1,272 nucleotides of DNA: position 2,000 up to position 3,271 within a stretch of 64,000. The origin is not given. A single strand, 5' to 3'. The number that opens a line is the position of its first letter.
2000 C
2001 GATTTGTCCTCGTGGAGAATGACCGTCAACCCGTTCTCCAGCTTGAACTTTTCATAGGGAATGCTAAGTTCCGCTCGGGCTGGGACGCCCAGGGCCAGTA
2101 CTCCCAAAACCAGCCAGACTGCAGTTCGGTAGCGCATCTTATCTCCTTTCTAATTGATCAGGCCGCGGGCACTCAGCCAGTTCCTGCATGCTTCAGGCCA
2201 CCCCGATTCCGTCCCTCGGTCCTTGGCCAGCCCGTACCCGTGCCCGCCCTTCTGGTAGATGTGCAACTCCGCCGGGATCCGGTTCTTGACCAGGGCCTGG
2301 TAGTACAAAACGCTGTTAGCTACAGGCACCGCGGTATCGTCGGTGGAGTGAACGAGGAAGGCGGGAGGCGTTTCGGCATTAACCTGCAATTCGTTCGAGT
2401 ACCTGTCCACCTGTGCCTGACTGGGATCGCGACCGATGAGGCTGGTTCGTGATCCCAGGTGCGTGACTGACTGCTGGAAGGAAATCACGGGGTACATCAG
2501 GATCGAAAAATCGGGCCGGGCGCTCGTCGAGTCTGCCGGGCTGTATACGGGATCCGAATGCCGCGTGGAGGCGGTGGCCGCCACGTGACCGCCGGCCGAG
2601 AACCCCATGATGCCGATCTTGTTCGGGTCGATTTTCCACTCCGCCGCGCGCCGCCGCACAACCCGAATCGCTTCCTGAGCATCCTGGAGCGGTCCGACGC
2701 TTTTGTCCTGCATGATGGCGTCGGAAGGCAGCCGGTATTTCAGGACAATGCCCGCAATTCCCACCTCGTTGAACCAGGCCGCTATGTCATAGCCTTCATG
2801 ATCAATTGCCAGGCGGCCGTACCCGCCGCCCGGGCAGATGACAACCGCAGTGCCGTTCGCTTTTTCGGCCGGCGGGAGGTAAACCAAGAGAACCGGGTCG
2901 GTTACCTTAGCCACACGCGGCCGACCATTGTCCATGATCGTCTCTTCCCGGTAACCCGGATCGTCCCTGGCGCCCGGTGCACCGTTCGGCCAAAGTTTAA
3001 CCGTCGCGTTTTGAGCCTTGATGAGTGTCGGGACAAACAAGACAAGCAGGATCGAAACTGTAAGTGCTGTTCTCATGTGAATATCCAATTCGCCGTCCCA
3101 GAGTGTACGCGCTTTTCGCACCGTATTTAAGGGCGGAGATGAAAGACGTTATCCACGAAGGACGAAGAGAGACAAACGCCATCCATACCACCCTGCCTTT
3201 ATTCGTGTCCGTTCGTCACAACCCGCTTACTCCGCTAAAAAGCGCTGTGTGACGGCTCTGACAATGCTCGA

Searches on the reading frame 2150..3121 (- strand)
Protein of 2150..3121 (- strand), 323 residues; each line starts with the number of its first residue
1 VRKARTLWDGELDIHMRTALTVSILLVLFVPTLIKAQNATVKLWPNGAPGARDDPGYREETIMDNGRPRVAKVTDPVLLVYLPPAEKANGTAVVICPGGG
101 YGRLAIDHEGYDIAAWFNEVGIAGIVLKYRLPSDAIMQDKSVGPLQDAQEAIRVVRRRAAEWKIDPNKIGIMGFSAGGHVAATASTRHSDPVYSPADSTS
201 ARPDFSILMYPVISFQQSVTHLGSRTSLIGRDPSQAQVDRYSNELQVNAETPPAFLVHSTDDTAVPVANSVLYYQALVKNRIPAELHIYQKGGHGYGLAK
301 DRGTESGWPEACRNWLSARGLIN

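Call 31: search_protein_families(library=pfam, proteins=[window:2150-3121:-], max_evalue=0.001)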
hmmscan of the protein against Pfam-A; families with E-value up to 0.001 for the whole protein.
window:2150-3121:- (323 aa): 6 families
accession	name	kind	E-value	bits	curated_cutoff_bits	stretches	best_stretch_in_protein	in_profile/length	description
PF20434.5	BD-FAE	-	7.1e-23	81.7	26.8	1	80-277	3-215/215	BD-FAE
PF00326.27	Peptidase_S9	-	5.3e-16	59.2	22.6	1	147-301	44-194/213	Prolyl oligopeptidase family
PF07859.19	Abhydrolase_3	-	8.9e-11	42.4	25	1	143-296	47-208/210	alpha/beta hydrolase fold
PF02230.22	Abhydrolase_2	-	1.1e-05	25.8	23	0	246-294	152-199/217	Phospholipase/Carboxylesterase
PF01738.24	DLH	-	1.1e-05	25.6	21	0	251-302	143-194/217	Dienelactone hydrolase family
PF00561.26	Abhydrolase_1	-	0.00073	19.7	25.8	0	242-294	200-238/245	alpha/beta hydrolase fold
